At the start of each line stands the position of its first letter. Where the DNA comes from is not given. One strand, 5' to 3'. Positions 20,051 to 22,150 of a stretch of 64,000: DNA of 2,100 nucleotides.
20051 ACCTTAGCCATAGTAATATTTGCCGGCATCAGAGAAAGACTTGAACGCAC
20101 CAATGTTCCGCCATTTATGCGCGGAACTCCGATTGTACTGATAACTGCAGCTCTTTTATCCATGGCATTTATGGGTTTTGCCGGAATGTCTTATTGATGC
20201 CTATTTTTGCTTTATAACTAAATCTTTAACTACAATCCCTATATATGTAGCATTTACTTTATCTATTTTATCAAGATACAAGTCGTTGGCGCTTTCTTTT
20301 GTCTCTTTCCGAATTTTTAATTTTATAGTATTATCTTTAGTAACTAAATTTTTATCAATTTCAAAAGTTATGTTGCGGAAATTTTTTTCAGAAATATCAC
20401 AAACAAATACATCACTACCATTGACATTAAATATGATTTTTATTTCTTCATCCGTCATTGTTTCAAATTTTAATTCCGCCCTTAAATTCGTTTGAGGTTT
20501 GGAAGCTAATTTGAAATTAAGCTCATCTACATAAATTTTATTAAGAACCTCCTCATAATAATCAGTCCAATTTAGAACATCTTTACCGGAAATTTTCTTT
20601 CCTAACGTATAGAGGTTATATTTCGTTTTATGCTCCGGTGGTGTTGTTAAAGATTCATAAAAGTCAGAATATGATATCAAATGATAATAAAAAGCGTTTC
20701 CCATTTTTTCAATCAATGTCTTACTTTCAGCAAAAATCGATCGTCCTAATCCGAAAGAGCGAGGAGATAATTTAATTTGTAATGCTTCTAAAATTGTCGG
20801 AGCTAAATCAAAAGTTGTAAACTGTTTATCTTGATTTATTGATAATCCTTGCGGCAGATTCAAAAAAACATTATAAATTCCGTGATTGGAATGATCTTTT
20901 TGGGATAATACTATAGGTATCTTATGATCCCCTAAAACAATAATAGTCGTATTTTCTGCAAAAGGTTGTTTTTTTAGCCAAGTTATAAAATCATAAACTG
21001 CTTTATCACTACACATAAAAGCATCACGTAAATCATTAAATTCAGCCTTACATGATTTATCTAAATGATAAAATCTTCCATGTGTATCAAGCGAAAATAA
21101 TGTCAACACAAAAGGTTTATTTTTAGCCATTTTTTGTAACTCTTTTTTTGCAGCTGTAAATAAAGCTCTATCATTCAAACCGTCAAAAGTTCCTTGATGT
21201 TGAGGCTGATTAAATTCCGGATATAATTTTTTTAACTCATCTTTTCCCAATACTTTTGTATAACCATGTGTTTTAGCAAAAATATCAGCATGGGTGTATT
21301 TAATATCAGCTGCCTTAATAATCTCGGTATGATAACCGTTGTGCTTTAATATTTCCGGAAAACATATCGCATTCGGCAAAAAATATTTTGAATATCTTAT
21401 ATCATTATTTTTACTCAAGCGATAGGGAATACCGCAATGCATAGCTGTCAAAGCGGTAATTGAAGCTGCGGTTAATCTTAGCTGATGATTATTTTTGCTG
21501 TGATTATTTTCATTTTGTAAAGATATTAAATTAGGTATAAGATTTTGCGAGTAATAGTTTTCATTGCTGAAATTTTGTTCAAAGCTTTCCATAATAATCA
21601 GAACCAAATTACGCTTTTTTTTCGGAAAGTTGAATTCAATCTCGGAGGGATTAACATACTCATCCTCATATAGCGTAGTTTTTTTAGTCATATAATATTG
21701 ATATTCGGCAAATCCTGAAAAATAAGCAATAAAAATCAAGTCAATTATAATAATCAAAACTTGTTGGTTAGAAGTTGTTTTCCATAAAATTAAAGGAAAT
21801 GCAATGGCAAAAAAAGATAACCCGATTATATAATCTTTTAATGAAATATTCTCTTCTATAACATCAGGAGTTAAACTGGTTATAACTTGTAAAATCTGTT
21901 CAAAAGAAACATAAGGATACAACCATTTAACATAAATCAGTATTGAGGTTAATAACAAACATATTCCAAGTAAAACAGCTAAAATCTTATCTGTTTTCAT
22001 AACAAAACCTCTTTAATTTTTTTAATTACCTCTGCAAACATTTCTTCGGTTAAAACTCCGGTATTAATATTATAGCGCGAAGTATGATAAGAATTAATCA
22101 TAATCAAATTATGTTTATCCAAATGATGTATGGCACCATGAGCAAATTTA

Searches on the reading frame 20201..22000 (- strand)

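Call 83: search_protein_families(library=pfam, proteins=[window:20201-22000:-], max_evalue=0.001)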
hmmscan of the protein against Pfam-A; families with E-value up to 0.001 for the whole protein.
window:20201-22000:- (599 aa): 1 family
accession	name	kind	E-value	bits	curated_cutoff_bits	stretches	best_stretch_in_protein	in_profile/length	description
PF00884.28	Sulfatase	-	1e-22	81.3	25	1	130-408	1-300/301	Sulfatase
